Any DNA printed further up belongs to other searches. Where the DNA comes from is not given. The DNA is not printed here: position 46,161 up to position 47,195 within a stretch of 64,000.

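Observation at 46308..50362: LAL-type ATPase/LuxR regulator in an operon with a ferredoxin::class III nucleotidyl cyclase fusion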

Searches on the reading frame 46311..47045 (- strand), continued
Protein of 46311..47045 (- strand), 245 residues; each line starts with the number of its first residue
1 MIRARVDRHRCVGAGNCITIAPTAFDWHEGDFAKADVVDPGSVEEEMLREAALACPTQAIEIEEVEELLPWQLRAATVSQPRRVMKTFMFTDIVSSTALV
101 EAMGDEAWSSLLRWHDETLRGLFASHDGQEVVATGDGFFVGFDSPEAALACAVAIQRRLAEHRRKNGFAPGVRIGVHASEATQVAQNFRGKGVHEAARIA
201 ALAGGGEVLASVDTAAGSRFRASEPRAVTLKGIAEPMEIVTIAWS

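Call 29: find_homologous_proteins(query=P0128, max_evalue=1e-10)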
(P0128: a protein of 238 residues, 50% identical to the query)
Query P0128 (238 aa): 1818 proteins with E <= 1e-10 among 4825 candidates; the best 120 are listed.
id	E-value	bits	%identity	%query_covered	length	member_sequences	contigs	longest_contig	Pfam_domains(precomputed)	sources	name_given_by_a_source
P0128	1.3e-151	521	100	100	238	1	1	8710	PF13459.12,PF13370.12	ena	-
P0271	2.4e-86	308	67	100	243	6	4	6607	PF00211.26,PF13459.12,PF13370.12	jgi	jgi:class 3 adenylate cyclase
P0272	4.4e-84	300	65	100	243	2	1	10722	PF00211.26,PF13459.12,PF13370.12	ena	-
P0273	1.2e-80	289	63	100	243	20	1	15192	PF00211.26,PF13459.12,PF13370.12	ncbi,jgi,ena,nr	ncbi:MAG TPA: ferredoxin [Actinomycetota bacterium]|nr:ferredoxin [Actinomycetota bacterium]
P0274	1.8e-80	288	63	100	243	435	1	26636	PF00211.26,PF13459.12,PF13370.12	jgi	jgi:class 3 adenylate cyclase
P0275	1.6e-79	285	64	100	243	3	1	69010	PF00211.26,PF13459.12,PF13370.12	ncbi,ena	-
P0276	4.4e-79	284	62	100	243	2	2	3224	PF00211.26,PF13459.12,PF13370.12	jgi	jgi:class 3 adenylate cyclase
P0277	2.1e-78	282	65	100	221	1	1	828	PF00211.26,PF13459.12,PF13370.12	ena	-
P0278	2.8e-78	281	60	100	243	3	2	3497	PF00211.26,PF13459.12,PF13370.12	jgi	jgi:class 3 adenylate cyclase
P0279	5.0e-78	280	70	88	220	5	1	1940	PF00211.26,PF13459.12,PF13370.12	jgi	jgi:ferredoxin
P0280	8.3e-78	280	74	83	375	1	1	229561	PF05977.20,PF00211.26,PF13459.12,PF13370.12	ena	-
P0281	1.1e-77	279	61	100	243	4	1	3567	PF00211.26,PF13459.12,PF13370.12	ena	-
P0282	2.1e-77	278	61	100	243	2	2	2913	PF00211.26,PF13459.12,PF13370.12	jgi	jgi:class 3 adenylate cyclase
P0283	5.7e-77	277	60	100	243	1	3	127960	PF00211.26,PF13459.12,PF13370.12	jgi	jgi:class 3 adenylate cyclase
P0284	7.2e-77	277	60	100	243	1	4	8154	PF00211.26,PF13459.12,PF13370.12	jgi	jgi:class 3 adenylate cyclase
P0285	7.7e-77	276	60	100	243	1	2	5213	PF00211.26,PF13459.12,PF13370.12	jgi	jgi:class 3 adenylate cyclase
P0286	1.5e-76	276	60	100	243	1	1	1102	PF00211.26,PF13459.12,PF13370.12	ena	-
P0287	1.5e-76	275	59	100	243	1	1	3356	PF00211.26,PF13459.12,PF13370.12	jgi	jgi:class 3 adenylate cyclase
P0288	2.1e-76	275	59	100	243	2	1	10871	PF00211.26,PF13459.12,PF13370.12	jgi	jgi:class 3 adenylate cyclase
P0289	2.1e-76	275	60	100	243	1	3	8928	PF00211.26,PF13459.12,PF13370.12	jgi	jgi:class 3 adenylate cyclase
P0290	2.9e-76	275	60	100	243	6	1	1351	PF00211.26,PF13459.12,PF13370.12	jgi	jgi:class 3 adenylate cyclase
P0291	4.9e-76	274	60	100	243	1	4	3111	PF00211.26,PF13459.12,PF13370.12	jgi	jgi:class 3 adenylate cyclase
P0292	5.5e-76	274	59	100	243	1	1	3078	PF00211.26,PF13459.12,PF13370.12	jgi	jgi:class 3 adenylate cyclase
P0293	1.1e-75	273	60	100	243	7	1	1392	PF00211.26,PF13459.12,PF13370.12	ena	-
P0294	2.7e-75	271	58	100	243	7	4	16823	PF00211.26,PF13459.12,PF13370.12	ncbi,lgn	-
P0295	4.8e-75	271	59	100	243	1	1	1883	PF00211.26,PF13459.12,PF13370.12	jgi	jgi:class 3 adenylate cyclase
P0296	5.1e-75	271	58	100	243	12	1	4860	PF00211.26,PF13459.12,PF13370.12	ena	-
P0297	5.4e-75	270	59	100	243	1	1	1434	PF00211.26,PF13459.12,PF13370.12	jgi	jgi:class 3 adenylate cyclase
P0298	5.8e-75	270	60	100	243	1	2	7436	PF00211.26,PF13459.12,PF13370.12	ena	-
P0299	1.1e-74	269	58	100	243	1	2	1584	PF00211.26,PF13459.12,PF13370.12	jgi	jgi:class 3 adenylate cyclase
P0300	1.5e-74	269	59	100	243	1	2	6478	PF00211.26,PF13459.12,PF13370.12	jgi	jgi:class 3 adenylate cyclase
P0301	2.6e-74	268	59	100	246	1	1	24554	PF00211.26,PF13459.12,PF13370.12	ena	-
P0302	1.1e-73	266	57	100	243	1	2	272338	PF00211.26,PF13459.12,PF13370.12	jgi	jgi:class 3 adenylate cyclase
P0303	4.2e-73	264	56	100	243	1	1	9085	PF00211.26,PF13459.12,PF13370.12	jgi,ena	-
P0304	4.2e-73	264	56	100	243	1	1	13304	PF00211.26,PF13459.12,PF13370.12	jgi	jgi:class 3 adenylate cyclase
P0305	1.9e-72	262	56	100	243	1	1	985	PF00211.26,PF13459.12,PF13370.12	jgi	jgi:class 3 adenylate cyclase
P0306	2.2e-72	262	56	100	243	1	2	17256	PF00211.26,PF13459.12,PF13370.12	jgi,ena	jgi:class 3 adenylate cyclase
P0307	5.2e-72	261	56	100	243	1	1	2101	PF00211.26,PF13459.12,PF13370.12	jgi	jgi:class 3 adenylate cyclase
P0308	9.5e-72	260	56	100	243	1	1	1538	PF00211.26,PF13459.12,PF13370.12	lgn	-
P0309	1.2e-71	259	56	100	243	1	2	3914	PF00211.26,PF13459.12,PF13370.12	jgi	jgi:class 3 adenylate cyclase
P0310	1.5e-71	259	56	100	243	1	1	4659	PF00211.26,PF13459.12,PF13370.12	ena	-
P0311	1.7e-71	259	56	100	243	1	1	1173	PF00211.26,PF13459.12,PF13370.12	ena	-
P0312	3.2e-71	258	56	100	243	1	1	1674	PF00211.26,PF13459.12,PF13370.12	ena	-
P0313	9.5e-71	257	57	100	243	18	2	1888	PF00211.26,PF13459.12,PF13370.12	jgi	jgi:class 3 adenylate cyclase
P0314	9.9e-71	256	56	100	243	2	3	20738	PF00211.26,PF13459.12,PF13370.12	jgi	jgi:class 3 adenylate cyclase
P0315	9.2e-69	250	54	100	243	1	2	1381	PF00211.26,PF13459.12,PF13370.12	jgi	jgi:class 3 adenylate cyclase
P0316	1.6e-68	249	56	100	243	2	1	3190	PF00211.26,PF13459.12,PF13370.12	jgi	jgi:class 3 adenylate cyclase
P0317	3.3e-68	248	56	100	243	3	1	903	PF00211.26,PF13459.12,PF13370.12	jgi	jgi:class 3 adenylate cyclase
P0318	3.8e-68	248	55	99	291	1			PF00211.26,PF13459.12,PF13370.12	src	-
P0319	1.3e-67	246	53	100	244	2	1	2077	PF00211.26,PF13459.12,PF13370.12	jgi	jgi:class 3 adenylate cyclase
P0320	1.7e-67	246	55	100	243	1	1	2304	PF00211.26,PF13459.12,PF13370.12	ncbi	-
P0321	1.8e-67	246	55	100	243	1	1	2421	PF00211.26,PF13459.12,PF13370.12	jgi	jgi:class 3 adenylate cyclase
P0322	2.1e-67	246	54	100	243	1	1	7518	PF00211.26,PF13459.12,PF13370.12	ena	-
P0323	3.0e-67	245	56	100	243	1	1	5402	PF00211.26,PF13459.12,PF13370.12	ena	-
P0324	3.9e-67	245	54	100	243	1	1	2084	PF00211.26,PF13459.12,PF13370.12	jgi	jgi:class 3 adenylate cyclase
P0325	8.9e-67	244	54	100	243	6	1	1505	PF00211.26,PF13459.12,PF13370.12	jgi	-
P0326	9.0e-67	244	54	100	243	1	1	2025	PF00211.26,PF13459.12,PF13370.12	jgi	jgi:class 3 adenylate cyclase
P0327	1.0e-66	243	54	100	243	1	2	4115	PF00211.26,PF13459.12,PF13370.12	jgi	jgi:class 3 adenylate cyclase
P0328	1.1e-66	243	55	100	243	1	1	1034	PF00211.26,PF13459.12,PF13370.12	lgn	-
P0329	1.4e-66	243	53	100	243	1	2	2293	PF00211.26,PF13459.12,PF13370.12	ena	-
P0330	1.6e-66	243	53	100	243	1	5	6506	PF00211.26,PF13459.12,PF13370.12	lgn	-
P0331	2.3e-66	242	54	100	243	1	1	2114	PF00211.26,PF13459.12,PF13370.12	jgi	jgi:class 3 adenylate cyclase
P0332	2.4e-66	242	54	100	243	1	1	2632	PF00211.26,PF13459.12,PF13370.12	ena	-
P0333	2.4e-66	242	52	100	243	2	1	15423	PF00211.26,PF13459.12,PF13370.12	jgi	jgi:class 3 adenylate cyclase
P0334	2.6e-66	242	78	62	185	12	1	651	PF00211.26,PF13459.12,PF13370.12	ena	-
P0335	3.6e-66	242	53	100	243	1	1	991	PF00211.26,PF13459.12,PF13370.12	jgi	-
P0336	4.2e-66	241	54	100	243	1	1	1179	PF00211.26,PF13459.12,PF13370.12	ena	-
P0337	5.5e-66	241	53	100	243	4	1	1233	PF00211.26,PF13459.12,PF13370.12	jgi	jgi:class 3 adenylate cyclase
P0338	5.8e-66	241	52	100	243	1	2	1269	PF00211.26,PF13459.12,PF13370.12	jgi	jgi:class 3 adenylate cyclase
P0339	5.8e-66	241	53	100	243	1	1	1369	PF00211.26,PF13459.12,PF13370.12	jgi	-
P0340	6.3e-66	241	54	100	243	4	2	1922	PF00211.26,PF13459.12,PF13370.12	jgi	jgi:class 3 adenylate cyclase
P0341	6.4e-66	241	55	100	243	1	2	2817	PF00211.26,PF13459.12,PF13370.12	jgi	jgi:class 3 adenylate cyclase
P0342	7.7e-66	240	53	100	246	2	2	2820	PF00211.26,PF13459.12,PF13370.12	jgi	jgi:class 3 adenylate cyclase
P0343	8.5e-66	240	53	100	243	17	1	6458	PF00211.26,PF13459.12,PF13370.12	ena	-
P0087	9.8e-66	240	54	100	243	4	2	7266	PF00211.26,PF13459.12,PF13370.12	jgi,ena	jgi:class 3 adenylate cyclase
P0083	1.1e-65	240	52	100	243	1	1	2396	PF00211.26,PF13459.12,PF13370.12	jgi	jgi:class 3 adenylate cyclase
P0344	1.3e-65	240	52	100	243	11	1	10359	PF00211.26,PF13459.12,PF13370.12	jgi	jgi:class 3 adenylate cyclase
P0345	1.3e-65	240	55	100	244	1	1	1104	PF00211.26,PF13459.12,PF13370.12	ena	-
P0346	1.4e-65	240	54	99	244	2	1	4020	PF00211.26,PF13459.12,PF13370.12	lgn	-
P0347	1.5e-65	240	52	100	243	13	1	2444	PF00211.26,PF13459.12,PF13370.12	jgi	jgi:class 3 adenylate cyclase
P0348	1.5e-65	240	53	100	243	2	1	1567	PF00211.26,PF13459.12,PF13370.12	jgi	jgi:class 3 adenylate cyclase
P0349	1.6e-65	239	54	100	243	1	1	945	PF00211.26,PF13459.12,PF13370.12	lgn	-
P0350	1.9e-65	239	53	100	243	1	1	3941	PF00211.26,PF13459.12,PF13370.12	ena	-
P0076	2.0e-65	239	52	100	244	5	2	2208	PF00211.26,PF13459.12,PF13370.12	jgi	jgi:class 3 adenylate cyclase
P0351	2.4e-65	239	53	100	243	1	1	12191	PF00211.26,PF13459.12,PF13370.12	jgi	jgi:class 3 adenylate cyclase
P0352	2.4e-65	239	53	100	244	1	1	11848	PF00211.26,PF13459.12,PF13370.12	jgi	jgi:class 3 adenylate cyclase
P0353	2.4e-65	239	54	100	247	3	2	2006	PF00211.26,PF13459.12,PF13370.12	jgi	jgi:class 3 adenylate cyclase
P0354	2.5e-65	239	54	100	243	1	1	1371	PF00211.26,PF13459.12,PF13370.12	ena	-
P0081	2.7e-65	239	52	100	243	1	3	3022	PF00211.26,PF13459.12,PF13370.12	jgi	jgi:class 3 adenylate cyclase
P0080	3.8e-65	238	54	100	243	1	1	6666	PF00211.26,PF13459.12,PF13370.12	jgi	jgi:class 3 adenylate cyclase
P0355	4.0e-65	238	54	100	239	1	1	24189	PF00211.26,PF13459.12,PF13370.12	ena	-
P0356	4.3e-65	238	53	100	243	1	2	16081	PF00211.26,PF13459.12,PF13370.12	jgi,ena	jgi:class 3 adenylate cyclase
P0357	4.4e-65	238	72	67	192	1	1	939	PF00211.26,PF13459.12,PF13370.12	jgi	jgi:class 3 adenylate cyclase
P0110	4.5e-65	238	54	100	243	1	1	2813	PF00211.26,PF13459.12,PF13370.12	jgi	jgi:class 3 adenylate cyclase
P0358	4.6e-65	238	54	100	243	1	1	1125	PF00211.26,PF13459.12,PF13370.12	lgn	-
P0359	4.6e-65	238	53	100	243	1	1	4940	PF00211.26,PF13459.12,PF13370.12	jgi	jgi:class 3 adenylate cyclase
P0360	4.9e-65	238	55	100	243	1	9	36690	PF00211.26,PF13459.12,PF13370.12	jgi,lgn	jgi:class 3 adenylate cyclase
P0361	4.9e-65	238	53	100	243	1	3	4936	PF00211.26,PF13459.12,PF13370.12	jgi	jgi:class 3 adenylate cyclase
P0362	5.1e-65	238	53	100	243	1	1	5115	PF00211.26,PF13459.12,PF13370.12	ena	-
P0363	5.1e-65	238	54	100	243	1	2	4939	PF00211.26,PF13459.12,PF13370.12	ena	-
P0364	6.1e-65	238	53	100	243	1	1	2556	PF00211.26,PF13459.12,PF13370.12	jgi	jgi:eukaryotic-like serine/threonine-protein kinase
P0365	6.2e-65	238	53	100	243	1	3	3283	PF00211.26,PF13459.12,PF13370.12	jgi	jgi:class 3 adenylate cyclase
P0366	6.4e-65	237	54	100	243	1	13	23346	PF00211.26,PF13459.12,PF13370.12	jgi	jgi:class 3 adenylate cyclase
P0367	6.5e-65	237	53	100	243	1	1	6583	PF00211.26,PF13459.12,PF13370.12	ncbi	-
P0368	6.8e-65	237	54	100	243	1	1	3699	PF00211.26,PF13459.12,PF13370.12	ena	-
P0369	6.8e-65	237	54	100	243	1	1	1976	PF00211.26,PF13459.12,PF13370.12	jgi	jgi:adenylate cyclase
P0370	7.1e-65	237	54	100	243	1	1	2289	PF00211.26,PF13459.12,PF13370.12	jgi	jgi:class 3 adenylate cyclase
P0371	7.7e-65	237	51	100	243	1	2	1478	PF00211.26,PF13370.12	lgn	-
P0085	8.2e-65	237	53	100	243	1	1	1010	PF00211.26,PF13459.12,PF13370.12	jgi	-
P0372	8.2e-65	237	51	100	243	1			PF00211.26,PF13459.12,PF13370.12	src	-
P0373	8.4e-65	237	53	100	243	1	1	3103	PF00211.26,PF13459.12,PF13370.12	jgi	jgi:class 3 adenylate cyclase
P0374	8.9e-65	237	53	99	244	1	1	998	PF00211.26,PF13459.12,PF13370.12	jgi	jgi:class 3 adenylate cyclase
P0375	9.3e-65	237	53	100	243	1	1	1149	PF00211.26,PF13459.12,PF13370.12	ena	-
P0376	1.0e-64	237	50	100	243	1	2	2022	PF00211.26,PF13370.12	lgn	-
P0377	1.1e-64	237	54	100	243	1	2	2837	PF00211.26,PF13459.12,PF13370.12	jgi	jgi:class 3 adenylate cyclase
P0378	1.1e-64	237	53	100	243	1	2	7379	PF00211.26,PF13459.12,PF13370.12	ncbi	-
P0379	1.1e-64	237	53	100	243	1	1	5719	PF00211.26,PF13459.12,PF13370.12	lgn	-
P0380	1.2e-64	237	54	100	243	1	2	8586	PF00211.26,PF13459.12,PF13370.12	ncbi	ncbi:MAG: 4Fe-4S domain-containing protein [Actinomycetota bacterium]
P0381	1.3e-64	236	52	100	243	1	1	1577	PF00211.26,PF13459.12,PF13370.12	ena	-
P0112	1.3e-64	236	53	100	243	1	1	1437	PF00211.26,PF13459.12,PF13370.12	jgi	jgi:class 3 adenylate cyclase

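Call 37: predict_structure(alignment_id=A1)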
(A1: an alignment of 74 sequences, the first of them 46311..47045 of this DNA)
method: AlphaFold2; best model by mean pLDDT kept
length: 245 residues; sequences in the alignment: 74
mean_pLDDT: 79.8   pTM: 0.65
mean pLDDT of the five models: 79.8, 77.1, 76.0, 74.6, 73.3
residues with pLDDT >= 90: 129; 70-90: 44; 50-70: 40; < 50: 32
segments of 3 or more residues with pLDDT < 50: 14-38, 75-77
pLDDT, mean of each block of 10 residues (from residue 1): 60 45 37 44 67 68 57 53 89 94 94 95 96 87 96 98 95 95 81 88 96 94 94 87 95
secondary structure, 60 per line:
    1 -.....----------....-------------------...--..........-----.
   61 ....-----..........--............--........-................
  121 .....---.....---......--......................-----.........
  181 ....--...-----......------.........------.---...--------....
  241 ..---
elements in order: E2-6 H17-20 H45-54 E60-64 H70-79 E82-93 H96-103 H105-125 E129-133 E137-142 H145-166 E172-184 E187-189 H195-200 E207-211 H212-215 E226-228 E237-242

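Call 40: fold_search(model_id=the predicted structure, library=pdb)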
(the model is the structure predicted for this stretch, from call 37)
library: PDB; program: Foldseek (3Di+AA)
matches with E <= 10: 871; with E <= 0.001: 192
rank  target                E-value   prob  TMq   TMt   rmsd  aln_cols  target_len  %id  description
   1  5d0h_A                5.6e-17  1.00  0.60  0.90   2.3       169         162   34  Crystal Structure of triple mutant (KDA to EGY) of an adenylyl cyclase Ma1120 from Mycobacterium avium in complex with (released 2016-08-10)
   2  4wp8_A                1.1e-16  1.00  0.62  0.92   2.9       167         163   35  Crystal structure of Adenylyl cyclase Ma1120 from Mycobacterium Avium in complex with 2'5'-DD-3'-ATP and Manganese ion (released 2015-09-02)
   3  4wpa_A                1.5e-16  1.00  0.60  0.93   1.4       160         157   38  Crystal structure of Adenylyl cyclase Ma1120 from Mycobacterium Avium bound to Pyrophosphate and Calcium (released 2015-09-02)
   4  4wp8_B                2.1e-16  1.00  0.63  0.92   2.4       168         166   36  Crystal structure of Adenylyl cyclase Ma1120 from Mycobacterium Avium in complex with 2'5'-DD-3'-ATP and Manganese ion (released 2015-09-02)
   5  5d0g_A                2.3e-16  1.00  0.60  0.89   2.5       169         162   33  Crystal structure of triple mutant (KDA to EGY) of adenylyl cyclase Ma1120 from Mycobacterium avium in complex with GT (released 2016-08-10)
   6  1ybu_B                3.0e-16  1.00  0.60  0.89   1.7       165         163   40  Mycobacterium tuberculosis adenylyl cyclase Rv1900c CHD, in complex with a substrate analog. (released 2005-02-15)
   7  5d0e_B                3.1e-16  1.00  0.61  0.89   2.1       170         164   36  Crystal Structure of an adenylyl cyclase Ma1120-Cat in complex with GTP and calcium from Mycobacterium avium (released 2016-08-10)
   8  5d0g_B                6.8e-16  1.00  0.59  0.92   1.5       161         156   35  Crystal structure of triple mutant (KDA to EGY) of adenylyl cyclase Ma1120 from Mycobacterium avium in complex with GT (released 2016-08-10)
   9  5d15_A                7.6e-16  1.00  0.61  0.92   2.4       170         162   36  Crystal structure of an adenylyl cyclase Ma1120 from Mycobacterium avium in complex with ATP and calcium ion (released 2016-08-10)
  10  5d0e_A                8.6e-16  1.00  0.60  0.89   1.6       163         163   36  Crystal Structure of an adenylyl cyclase Ma1120-Cat in complex with GTP and calcium from Mycobacterium avium (released 2016-08-10)
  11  4wp9_A                9.1e-16  1.00  0.61  0.89   2.5       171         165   34  Crystal structure of Adenylyl cyclase MA1120 from Mycobacterium Avium bound to 2'5'-DD-3'-ATP, Calcium and Magnesium i (released 2015-09-02)
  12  4wp9_B                1.1e-15  1.00  0.60  0.91   2.5       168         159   34  Crystal structure of Adenylyl cyclase MA1120 from Mycobacterium Avium bound to 2'5'-DD-3'-ATP, Calcium and Magnesium i (released 2015-09-02)
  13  4wpa_B                1.5e-15  1.00  0.61  0.92   2.4       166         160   37  Crystal structure of Adenylyl cyclase Ma1120 from Mycobacterium Avium bound to Pyrophosphate and Calcium (released 2015-09-02)
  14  4wp3_F                1.8e-15  1.00  0.58  0.77   2.7       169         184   37  Crystal Structure of Adenylyl cyclase from Mycobacterium avium Ma1120 wild type (released 2015-09-02)
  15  1ybu_A                2.0e-15  1.00  0.60  0.88   2.3       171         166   38  Mycobacterium tuberculosis adenylyl cyclase Rv1900c CHD, in complex with a substrate analog. (released 2005-02-15)
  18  4wp3_C                3.4e-15  1.00  0.59  0.77   5.5       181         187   34  Crystal Structure of Adenylyl cyclase from Mycobacterium avium Ma1120 wild type (released 2015-09-02)
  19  4wp3_B                1.3e-14  1.00  0.55  0.76   3.1       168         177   36  Crystal Structure of Adenylyl cyclase from Mycobacterium avium Ma1120 wild type (released 2015-09-02)
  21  4wp3_A                2.8e-14  1.00  0.55  0.76   3.5       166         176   34  Crystal Structure of Adenylyl cyclase from Mycobacterium avium Ma1120 wild type (released 2015-09-02)
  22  4wp3_D                6.2e-14  1.00  0.54  0.74   3.1       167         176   32  Crystal Structure of Adenylyl cyclase from Mycobacterium avium Ma1120 wild type (released 2015-09-02)
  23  4wp3_E                1.3e-13  1.00  0.54  0.77   3.4       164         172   36  Crystal Structure of Adenylyl cyclase from Mycobacterium avium Ma1120 wild type (released 2015-09-02)
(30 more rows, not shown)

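Call 42: search_protein_families(library=padloc, proteins=[window:46311-47045:-], max_evalue=0.01)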
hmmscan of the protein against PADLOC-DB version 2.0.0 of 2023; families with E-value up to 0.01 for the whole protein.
window:46311-47045:- (245 aa): 3 families
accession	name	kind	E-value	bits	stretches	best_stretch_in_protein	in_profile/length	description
PDLC00763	PycC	-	4.8e-05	20.9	1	89-159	57-129/268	Pycsar cyclase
PDLC02367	PycC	-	0.0015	16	1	82-160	40-121/226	-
PDLC02369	PycC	-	0.0018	15.9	1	88-179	49-144/248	-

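Call 43: search_protein_families(library=ncbifam, proteins=[window:46311-47045:-], max_evalue=0.01)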
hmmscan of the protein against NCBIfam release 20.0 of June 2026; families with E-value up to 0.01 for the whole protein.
window:46311-47045:- (245 aa): 2 families
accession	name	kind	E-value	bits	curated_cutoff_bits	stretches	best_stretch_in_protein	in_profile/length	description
NF058673.1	LipAdnlyCyLipJMY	equivalog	5.5e-31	107.7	800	1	62-237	275-444/449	bifunctional lipase/adenylate cyclase LipJ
TIGR04510.1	mod_pep_cyc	subfamily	3.6e-12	45.6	400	1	85-180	5-99/814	putative peptide modification system cyclase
